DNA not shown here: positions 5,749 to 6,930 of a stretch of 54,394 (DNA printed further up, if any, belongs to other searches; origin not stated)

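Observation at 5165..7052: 1.9-kb islet between hypE and pncB: stand-alone excisionase-type HTH gene plus a winged-helix/NucS-like PD-(D/E)xK nuclease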

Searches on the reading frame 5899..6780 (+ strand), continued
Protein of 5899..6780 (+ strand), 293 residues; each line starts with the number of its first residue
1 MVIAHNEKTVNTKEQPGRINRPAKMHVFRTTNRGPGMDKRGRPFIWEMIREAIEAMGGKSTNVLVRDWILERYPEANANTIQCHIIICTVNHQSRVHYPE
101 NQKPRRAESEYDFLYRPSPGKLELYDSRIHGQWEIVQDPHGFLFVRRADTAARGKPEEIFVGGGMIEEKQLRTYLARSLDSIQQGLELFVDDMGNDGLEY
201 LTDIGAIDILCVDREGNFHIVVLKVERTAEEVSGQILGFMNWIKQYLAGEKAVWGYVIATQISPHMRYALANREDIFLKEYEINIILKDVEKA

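Call 19: find_encoding_contigs(protein=P0005, flank=8000, max_places=2)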
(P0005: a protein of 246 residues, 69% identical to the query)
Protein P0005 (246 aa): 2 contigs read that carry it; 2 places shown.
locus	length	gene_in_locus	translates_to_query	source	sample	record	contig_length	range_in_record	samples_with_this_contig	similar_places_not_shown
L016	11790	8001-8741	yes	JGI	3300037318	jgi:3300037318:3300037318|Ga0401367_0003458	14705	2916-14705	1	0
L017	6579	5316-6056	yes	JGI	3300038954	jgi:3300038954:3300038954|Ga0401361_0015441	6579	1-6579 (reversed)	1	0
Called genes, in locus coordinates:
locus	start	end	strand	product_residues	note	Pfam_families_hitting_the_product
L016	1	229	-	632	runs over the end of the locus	-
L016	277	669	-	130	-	PF07238:PilZ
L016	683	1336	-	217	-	PF01557:FAA_hydrolase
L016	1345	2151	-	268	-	PF12679:ABC2_membrane_2, PF12730:ABC2_membrane_4 (weak)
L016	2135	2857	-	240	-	PF00005:ABC_tran, PF13304:AAA_21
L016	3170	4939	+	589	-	PF00664:ABC_membrane, PF00005:ABC_tran, PF02463:SMC_N (faint)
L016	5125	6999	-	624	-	PF17297:PEPCK_N, PF01293:PEPCK_ATP (weak), PF00821:PEPCK_GTP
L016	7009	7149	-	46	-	-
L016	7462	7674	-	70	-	PF12728:HTH_17 (weak)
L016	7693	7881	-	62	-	-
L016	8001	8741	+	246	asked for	PF24706:DUF7669, PF01939:NucS_C (weak)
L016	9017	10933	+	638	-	PF00456:Transketolase_N, PF13292:DXP_synthase_N (weak), PF02779:Transket_pyr, PF02780:Transketolase_C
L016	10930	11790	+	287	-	?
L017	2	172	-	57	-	?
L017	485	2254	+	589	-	PF00664:ABC_membrane, PF00005:ABC_tran, PF02463:SMC_N (faint)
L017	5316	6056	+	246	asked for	PF24706:DUF7669, PF01939:NucS_C (weak)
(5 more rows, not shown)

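Call 20: find_encoding_contigs(protein=P0003, flank=8000, max_places=2)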
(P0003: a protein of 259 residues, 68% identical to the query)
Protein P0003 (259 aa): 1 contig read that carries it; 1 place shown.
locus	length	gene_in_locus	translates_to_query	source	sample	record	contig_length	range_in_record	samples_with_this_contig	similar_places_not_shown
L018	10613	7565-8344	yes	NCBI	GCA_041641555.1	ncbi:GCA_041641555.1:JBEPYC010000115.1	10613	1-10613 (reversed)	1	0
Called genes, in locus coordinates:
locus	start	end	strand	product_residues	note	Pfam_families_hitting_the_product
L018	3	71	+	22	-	?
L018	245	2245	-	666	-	-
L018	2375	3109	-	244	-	-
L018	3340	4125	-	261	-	PF00027:cNMP_binding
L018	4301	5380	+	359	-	PF10023:Aminopep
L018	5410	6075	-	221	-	PF00891:Methyltransf_2 (weak), PF13489:Methyltransf_23, PF13847:Methyltransf_31, PF08241:Methyltransf_11 (weak), PF08242:Methyltransf_12 (weak), PF13649:Methyltransf_25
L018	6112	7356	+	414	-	PF03783:CsgG, PF19867:DUF6340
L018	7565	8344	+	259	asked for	PF24706:DUF7669, PF01939:NucS_C (weak)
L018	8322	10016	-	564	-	PF03109:ABC1, PF01636:APH (faint), PF27536:UbiB_helical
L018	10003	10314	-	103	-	PF05597:Phasin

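Call 28: search_solved_structures(query=A1, max_evalue=1, show_alignments=3)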
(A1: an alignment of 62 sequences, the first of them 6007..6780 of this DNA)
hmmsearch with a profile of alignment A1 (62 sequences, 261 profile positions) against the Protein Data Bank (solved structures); distinct sequences matched with E-value up to 1: 3.
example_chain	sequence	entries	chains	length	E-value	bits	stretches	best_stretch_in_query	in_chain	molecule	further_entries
2vld_A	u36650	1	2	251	1.5e-06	31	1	166-228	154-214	Endonuclease NucS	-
5gke_A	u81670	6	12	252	0.0045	19.6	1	167-227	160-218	Endonuclease EndoMS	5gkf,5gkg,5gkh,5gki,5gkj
2rqp_A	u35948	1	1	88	0.88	12.1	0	2-40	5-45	Heterochromatin protein 1-binding protein 3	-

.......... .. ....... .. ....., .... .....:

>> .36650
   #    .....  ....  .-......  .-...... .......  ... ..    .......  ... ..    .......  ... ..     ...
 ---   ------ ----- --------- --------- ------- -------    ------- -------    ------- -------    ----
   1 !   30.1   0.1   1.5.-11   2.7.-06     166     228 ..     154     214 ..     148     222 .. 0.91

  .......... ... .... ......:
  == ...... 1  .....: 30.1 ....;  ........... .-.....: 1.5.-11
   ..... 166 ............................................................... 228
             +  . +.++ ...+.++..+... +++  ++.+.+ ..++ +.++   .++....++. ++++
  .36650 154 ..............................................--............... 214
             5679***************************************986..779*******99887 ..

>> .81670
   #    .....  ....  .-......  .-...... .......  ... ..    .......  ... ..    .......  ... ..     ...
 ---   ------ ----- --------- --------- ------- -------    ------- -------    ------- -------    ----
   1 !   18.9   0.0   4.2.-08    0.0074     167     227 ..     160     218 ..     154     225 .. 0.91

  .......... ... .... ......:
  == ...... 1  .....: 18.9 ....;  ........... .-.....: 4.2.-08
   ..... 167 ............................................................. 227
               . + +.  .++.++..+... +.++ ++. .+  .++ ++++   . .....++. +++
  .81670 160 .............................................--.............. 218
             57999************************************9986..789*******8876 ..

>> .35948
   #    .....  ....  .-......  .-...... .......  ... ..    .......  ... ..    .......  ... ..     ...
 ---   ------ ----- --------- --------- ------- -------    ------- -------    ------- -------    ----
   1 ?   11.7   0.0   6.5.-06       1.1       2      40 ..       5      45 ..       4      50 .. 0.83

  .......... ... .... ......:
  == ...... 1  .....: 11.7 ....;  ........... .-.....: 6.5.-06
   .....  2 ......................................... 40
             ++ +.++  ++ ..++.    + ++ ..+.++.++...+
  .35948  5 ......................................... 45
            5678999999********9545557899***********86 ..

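Call 36: find_related_loci(query=A1, collection=metagenome_contigs, flank=8000)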
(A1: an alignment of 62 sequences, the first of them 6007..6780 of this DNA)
Query A1 (257 aa) in metagenome_contigs; peptide patterns used: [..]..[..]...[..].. (x = any residue, [..] = any of these).
223 stretches matched a pattern; 217 encode a relative of the query (tblastn E <= 1e-3); the best 80 are kept; 80 distinct loci.
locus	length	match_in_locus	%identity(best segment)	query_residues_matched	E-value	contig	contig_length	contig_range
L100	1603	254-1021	56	1-256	7e-102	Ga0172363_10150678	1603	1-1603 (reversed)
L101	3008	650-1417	53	1-256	2e-96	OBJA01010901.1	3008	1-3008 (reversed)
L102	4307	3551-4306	56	1-252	5e-94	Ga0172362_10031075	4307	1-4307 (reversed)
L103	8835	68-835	52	1-256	2e-91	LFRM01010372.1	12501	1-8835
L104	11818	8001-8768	52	1-256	3e-91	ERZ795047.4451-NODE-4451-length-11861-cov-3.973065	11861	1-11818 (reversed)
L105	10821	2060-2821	50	1-254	2e-90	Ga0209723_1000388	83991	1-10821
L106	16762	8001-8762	52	1-254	1e-89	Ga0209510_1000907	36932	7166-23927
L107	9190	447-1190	54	6-255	1e-88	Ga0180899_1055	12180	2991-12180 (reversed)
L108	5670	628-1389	55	1-256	1e-86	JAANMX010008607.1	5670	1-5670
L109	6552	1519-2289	48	1-256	3e-85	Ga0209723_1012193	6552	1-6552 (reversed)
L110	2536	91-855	51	1-254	4e-87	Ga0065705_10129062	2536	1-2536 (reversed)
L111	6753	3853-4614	51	1-254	9e-85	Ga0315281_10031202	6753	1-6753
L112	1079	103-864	51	1-256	5e-90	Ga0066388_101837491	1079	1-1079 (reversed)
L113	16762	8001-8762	49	1-254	7e-83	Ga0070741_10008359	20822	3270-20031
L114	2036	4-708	56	21-256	4e-86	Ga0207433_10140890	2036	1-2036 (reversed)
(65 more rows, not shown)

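Call 37: find_related_loci(query=A1, collection=viral_contigs, flank=8000)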
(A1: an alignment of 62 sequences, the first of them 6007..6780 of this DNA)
Query A1 (257 aa) in viral_contigs; peptide patterns used: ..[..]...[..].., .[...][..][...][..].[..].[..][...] (x = any residue, [..] = any of these).
11 stretches matched a pattern; 1 encode a relative of the query (tblastn E <= 1e-3); 1 distinct loci.
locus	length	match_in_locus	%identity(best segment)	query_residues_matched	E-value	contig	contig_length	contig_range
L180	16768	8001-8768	35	6-252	4e-49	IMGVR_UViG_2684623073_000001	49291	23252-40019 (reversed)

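Call 38: predict_structure(alignment_id=A1)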
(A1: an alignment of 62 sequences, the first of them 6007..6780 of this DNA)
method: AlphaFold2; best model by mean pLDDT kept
length: 257 residues; sequences in the alignment: 62
mean_pLDDT: 90.1   pTM: 0.51
mean pLDDT of the five models: 90.1, 89.1, 88.1, 87.7, 87.2
residues with pLDDT >= 90: 195; 70-90: 40; 50-70: 7; < 50: 15
segments of 3 or more residues with pLDDT < 50: 116-128
pLDDT, mean of each block of 10 residues (from residue 1): 74 98 97 97 98 98 97 97 94 96 90 58 43 89 95 95 95 98 93 91 98 97 91 94 87 81
secondary structure, 60 per line:
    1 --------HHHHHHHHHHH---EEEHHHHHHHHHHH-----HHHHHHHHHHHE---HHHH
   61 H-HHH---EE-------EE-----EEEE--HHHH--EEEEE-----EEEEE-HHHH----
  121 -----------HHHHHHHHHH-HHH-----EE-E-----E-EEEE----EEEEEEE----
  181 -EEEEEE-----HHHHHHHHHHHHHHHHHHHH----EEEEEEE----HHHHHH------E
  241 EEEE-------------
elements in order: H9-19 E23-25 H26-36 H42-52 H57-61 E85-88 H91-94 E97-101 E107-111 H113-116 H132-141 E162-165 E170-176 E182-187 H193-212 E217-223 H228-233 E240-244

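Call 41: fold_search(model_id=the predicted structure, library=pdb)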
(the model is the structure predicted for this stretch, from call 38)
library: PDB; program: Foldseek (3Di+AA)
matches with E <= 10: 851; with E <= 0.001: 6
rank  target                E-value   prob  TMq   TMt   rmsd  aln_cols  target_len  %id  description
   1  5gke_A                6.5e-07  1.00  0.39  0.42   9.4       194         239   16  Structure of EndoMS-dsDNA1 complex (released 2016-11-02)
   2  2vld_A                1.0e-06  1.00  0.38  0.42  10.9       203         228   15  crystal structure of a repair endonuclease from Pyrococcus abyssi (released 2009-05-19)
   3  2vld_B                2.1e-06  1.00  0.38  0.42  10.8       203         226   14  crystal structure of a repair endonuclease from Pyrococcus abyssi (released 2009-05-19)
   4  5gkj_B                2.9e-05  1.00  0.37  0.41  13.5       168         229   12  Structure of EndoMS in apo form (released 2016-11-02)
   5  5gkj_A                1.1e-04  1.00  0.33  0.40  13.9       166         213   11  Structure of EndoMS in apo form (released 2016-11-02)
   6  8bao_A                2.4e-04  1.00  0.28  0.21  12.0       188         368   13  Dysgonamonadaceae bacterium CRISPR ancillary nuclease 2 (released 2022-11-30)
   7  6xl1_A                1.8e-03  1.00  0.30  0.22   4.6       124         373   10  crystal structure of cA4-activated Card1(D294N) (released 2020-12-30)
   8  8q43_A                3.4e-03  1.00  0.28  0.19   5.3       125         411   10  Crystal structure of cA4-bound Can2 (E341A) in complex with oligo-C DNA (released 2023-11-22)
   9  6wxw_A                4.4e-03  1.00  0.31  0.22   4.3       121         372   12  crystal structure of apo Card1 (released 2020-12-30)
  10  8q44_B                4.4e-03  1.00  0.30  0.19   4.9       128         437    6  Crystal structure of cA4-bound Can2 (E364R) in complex with oligo-T DNA (released 2023-11-22)
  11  8q3z_A                7.2e-03  1.00  0.29  0.18   5.3       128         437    8  Crystal structure of cA4-bound Can2 from Thermoanaerobacter brockii (released 2023-11-22)
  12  8q41_B                8.2e-03  1.00  0.28  0.19   4.9       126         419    8  Crystal structure of Can2 (E341A) bound to cA4 and TTTAAA ssDNA (released 2023-11-22)
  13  8q42_B                9.3e-03  1.00  0.29  0.18   5.2       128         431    9  Crystal structure of cA4-bound Can2 (E341A) in complex with oligo-A DNA (released 2023-11-22)
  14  8q42_A                1.2e-02  0.99  0.29  0.18   5.3       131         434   10  Crystal structure of cA4-bound Can2 (E341A) in complex with oligo-A DNA (released 2023-11-22)
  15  8q41_A                1.5e-02  0.99  0.28  0.18   5.3       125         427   10  Crystal structure of Can2 (E341A) bound to cA4 and TTTAAA ssDNA (released 2023-11-22)
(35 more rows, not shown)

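Call 48: search_protein_families(library=pfam, alignment_id=A3, max_evalue=0.00001)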
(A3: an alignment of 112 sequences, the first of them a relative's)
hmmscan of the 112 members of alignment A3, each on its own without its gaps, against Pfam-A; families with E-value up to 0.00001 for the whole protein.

A. member 1, L107:1733-3001:+ (422 aa): 3 families
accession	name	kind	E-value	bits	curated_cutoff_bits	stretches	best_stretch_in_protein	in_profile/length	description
PF06745.19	ATPase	-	1.8e-12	47.6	26.6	1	31-228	16-224/231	KaiC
PF13481.12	AAA_25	-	5.2e-11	43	27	1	18-177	17-194/195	AAA domain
PF13479.12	AAA_24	-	7e-06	26.5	27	0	37-138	5-74/195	AAA domain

B. families by the number of members that match (of 112 scanned): 113 families (the first 25 are shown)
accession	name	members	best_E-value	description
PF04851.21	ResIII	5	1.2e-21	Type III restriction enzyme, res subunit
PF00271.37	Helicase_C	4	4e-22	Helicase conserved C-terminal domain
PF13424.12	TPR_12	2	5.9e-72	Tetratricopeptide repeat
PF13374.12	TPR_10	2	1.5e-65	Tetratricopeptide repeat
PF24885.1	TPR_NPHP3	2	3.7e-58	Nephrocystin-3 TPR domain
PF13481.12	AAA_25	2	1.2e-29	AAA domain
PF01555.25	N6_N4_Mtase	2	1.6e-23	DNA methylase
PF07719.23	TPR_2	2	4.3e-21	Tetratricopeptide repeat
PF13181.12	TPR_8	2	3.3e-15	Tetratricopeptide repeat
PF13176.12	TPR_7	2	4.6e-15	Tetratricopeptide repeat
PF17874.7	TPR_MalT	2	4.7e-15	MalT-like TPR region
PF00515.34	TPR_1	2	1.3e-14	Tetratricopeptide repeat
PF07721.20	TPR_4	2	1.8e-14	Tetratricopeptide repeat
PF13091.12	PLDc_2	2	7.5e-14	PLD-like domain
PF13432.12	TPR_16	2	1e-12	Tetratricopeptide repeat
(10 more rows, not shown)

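Call 50: search_protein_families(library=padloc, alignment_id=A3, max_evalue=1e-10)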
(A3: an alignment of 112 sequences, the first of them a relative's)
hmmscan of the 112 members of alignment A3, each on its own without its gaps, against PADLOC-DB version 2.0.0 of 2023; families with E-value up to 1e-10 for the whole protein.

A. member 1, L107:1733-3001:+ (422 aa): 0 families

B. families by the number of members that match (of 112 scanned): 293 families (the first 25 are shown)
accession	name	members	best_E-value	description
PDLC02500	BrxHI|BrxHII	4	2.6e-47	BrxHI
PDLC02621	DrmD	4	7.9e-41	DrmD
PDLC02623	DrmD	4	1.7e-27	DrmD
PDLC02572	DrmA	4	2.5e-27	DrmA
PDLC03830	ZacC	3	0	-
PDLC00659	HmaA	3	1.2e-47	SNF2 helicase / DEAD-box helicase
PDLC02843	DpdE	3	1.8e-38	DpdE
PDLC02504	BrxHI|BrxHII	3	1.5e-37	BrxHII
PDLC02619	DrmD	3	2.3e-24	DrmD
PDLC02633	DrmD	3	4.5e-21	DrmD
PDLC02193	PLD_Helicase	3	1.9e-20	-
PDLC03646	MTase_III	2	5.9e-221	Type III methyltransferase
PDLC03654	REase_III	2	2e-170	Type III restriction enzyme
PDLC03829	ZacB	2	4.8e-168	-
PDLC03638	MTase_III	2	3.8e-76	Type III methyltransferase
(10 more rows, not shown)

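Call 61: search_protein_families(library=pfam, proteins=[P0087, P0088, P0089, P0090, P0091, P0043, P0034, L013:6730-6990:+], max_evalue=0.01)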
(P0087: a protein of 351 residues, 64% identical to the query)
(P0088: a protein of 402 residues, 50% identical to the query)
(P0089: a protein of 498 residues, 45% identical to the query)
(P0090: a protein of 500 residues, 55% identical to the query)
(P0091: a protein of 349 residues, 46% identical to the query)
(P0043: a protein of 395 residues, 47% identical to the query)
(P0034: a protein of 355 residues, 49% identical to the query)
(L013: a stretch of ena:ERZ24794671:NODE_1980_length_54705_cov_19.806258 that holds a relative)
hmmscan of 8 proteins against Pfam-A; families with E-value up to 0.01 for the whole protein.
P0087 (351 aa): 1 family
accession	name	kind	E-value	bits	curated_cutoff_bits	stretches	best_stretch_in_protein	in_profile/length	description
PF24706.1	DUF7669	-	2e-17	63.6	23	1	8-86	1-73/75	Domain of unknown function (DUF7669)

P0088 (402 aa): 2 families
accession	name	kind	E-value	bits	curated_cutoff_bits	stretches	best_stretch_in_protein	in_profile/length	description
PF24706.1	DUF7669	-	1.5e-11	44.8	23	1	6-74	1-63/75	Domain of unknown function (DUF7669)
PF13020.12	NOV_C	-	7.8e-09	35.9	22.1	1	291-355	5-72/91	Protein NO VEIN, C-terminal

P0089 (498 aa): 1 family
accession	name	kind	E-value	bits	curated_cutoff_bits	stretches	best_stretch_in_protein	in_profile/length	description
PF24706.1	DUF7669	-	1.4e-17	64.1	23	1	7-86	1-73/75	Domain of unknown function (DUF7669)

P0090 (500 aa): 1 family
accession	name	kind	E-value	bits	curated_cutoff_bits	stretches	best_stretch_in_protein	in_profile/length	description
PF24706.1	DUF7669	-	5.5e-18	65.4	23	1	7-83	1-70/75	Domain of unknown function (DUF7669)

P0091 (349 aa): 3 families
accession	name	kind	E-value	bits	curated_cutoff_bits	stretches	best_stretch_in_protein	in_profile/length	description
PF24706.1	DUF7669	-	7.9e-19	68.1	23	1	5-85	1-74/75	Domain of unknown function (DUF7669)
PF00538.25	Linker_histone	-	0.0038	17.9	22.4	1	5-47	3-46/74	linker histone H1 and H5 family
PF19827.4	DUF6308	-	0.0039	17.5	27.3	1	252-326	114-191/193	Family of unknown function (DUF6308)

P0043 (395 aa): 3 families
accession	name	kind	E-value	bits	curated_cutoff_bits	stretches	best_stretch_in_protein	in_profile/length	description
PF24706.1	DUF7669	-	1.6e-14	54.3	23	1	140-215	1-70/75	Domain of unknown function (DUF7669)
PF01939.22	NucS_C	-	1.1e-12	48.5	24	1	265-360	2-89/124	Endonuclease NucS C-terminal domain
PF06250.17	YhcG_C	-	0.0046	17.2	32.5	0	314-384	72-146/157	YhcG PDDEXK nuclease domain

P0034 (355 aa): 5 families
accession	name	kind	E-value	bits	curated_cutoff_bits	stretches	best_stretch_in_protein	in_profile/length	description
PF24706.1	DUF7669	-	1e-17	64.5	23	1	101-177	2-72/75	Domain of unknown function (DUF7669)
PF01939.22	NucS_C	-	9.4e-10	39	24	1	223-322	2-93/124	Endonuclease NucS C-terminal domain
PF14281.12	PDDEXK_4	-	0.00019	21.8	22.3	1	245-302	68-116/183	PD-(D/E)XK nuclease superfamily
PF24460.1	DUF7575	-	0.0041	16.9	28.5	0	45-54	4-13/28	Domain of unknown function (DUF7575)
PF06250.17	YhcG_C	-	0.0042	17.4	32.5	1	260-340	59-144/157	YhcG PDDEXK nuclease domain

L013:6730-6990:+ (86 aa): 0 families

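Call 62: list_cluster_members(proteins=[P0002, P0003, P0007, P0009, P0025, P0041, P0046, P0051, P0073, P0078])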
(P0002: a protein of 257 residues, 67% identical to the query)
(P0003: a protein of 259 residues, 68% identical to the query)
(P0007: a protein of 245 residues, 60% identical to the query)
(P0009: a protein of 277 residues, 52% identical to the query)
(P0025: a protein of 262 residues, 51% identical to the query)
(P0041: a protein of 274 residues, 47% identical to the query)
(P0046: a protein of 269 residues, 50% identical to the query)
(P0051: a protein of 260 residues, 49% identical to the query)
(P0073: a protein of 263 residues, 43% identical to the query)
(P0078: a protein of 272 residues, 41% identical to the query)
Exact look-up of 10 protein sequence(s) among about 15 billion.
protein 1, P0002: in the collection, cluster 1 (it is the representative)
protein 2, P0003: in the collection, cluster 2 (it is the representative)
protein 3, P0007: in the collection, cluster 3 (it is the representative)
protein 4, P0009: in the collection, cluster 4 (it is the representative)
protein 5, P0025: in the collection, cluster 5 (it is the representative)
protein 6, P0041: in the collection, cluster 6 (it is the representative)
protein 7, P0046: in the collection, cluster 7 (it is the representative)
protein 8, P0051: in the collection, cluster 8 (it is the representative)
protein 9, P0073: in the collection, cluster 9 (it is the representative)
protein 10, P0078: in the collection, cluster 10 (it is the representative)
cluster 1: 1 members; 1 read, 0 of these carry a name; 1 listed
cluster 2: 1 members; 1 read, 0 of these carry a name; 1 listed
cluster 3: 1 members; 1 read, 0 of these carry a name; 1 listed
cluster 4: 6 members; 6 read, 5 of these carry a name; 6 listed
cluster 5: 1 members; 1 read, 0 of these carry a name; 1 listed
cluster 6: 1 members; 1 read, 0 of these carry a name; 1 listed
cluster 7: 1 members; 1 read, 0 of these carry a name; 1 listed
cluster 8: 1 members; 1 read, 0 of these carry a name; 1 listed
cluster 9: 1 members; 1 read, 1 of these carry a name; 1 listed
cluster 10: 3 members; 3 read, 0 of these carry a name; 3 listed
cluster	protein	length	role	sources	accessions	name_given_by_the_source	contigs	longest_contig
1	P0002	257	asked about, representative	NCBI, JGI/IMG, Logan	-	-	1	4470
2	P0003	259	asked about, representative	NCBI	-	-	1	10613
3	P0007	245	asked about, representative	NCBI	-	-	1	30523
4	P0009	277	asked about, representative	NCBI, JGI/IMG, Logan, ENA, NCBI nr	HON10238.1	MAG TPA: hypothetical protein PLE24_05175 [Chitinispirillaceae bacterium] | hypothetical protein | hypothetical protein [Chitinispirillaceae bacterium]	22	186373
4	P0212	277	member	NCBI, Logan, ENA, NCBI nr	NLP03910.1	MAG: hypothetical protein GX089_15560 [Fibrobacter sp.] | hypothetical protein [Fibrobacter sp.]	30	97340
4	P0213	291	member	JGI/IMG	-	hypothetical protein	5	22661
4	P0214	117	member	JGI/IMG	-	RecB family endonuclease NucS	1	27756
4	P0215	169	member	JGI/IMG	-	RecB family endonuclease NucS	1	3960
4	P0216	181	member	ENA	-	-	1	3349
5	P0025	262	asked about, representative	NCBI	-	-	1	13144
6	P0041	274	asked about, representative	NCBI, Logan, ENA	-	-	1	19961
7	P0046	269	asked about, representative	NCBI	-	-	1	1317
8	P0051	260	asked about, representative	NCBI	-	-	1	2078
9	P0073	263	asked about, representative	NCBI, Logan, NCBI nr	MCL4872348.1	MAG: DUF91 domain-containing protein [Anaerolineae bacterium] | DUF91 domain-containing protein [Anaerolineae bacterium]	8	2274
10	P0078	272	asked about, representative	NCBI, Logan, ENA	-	-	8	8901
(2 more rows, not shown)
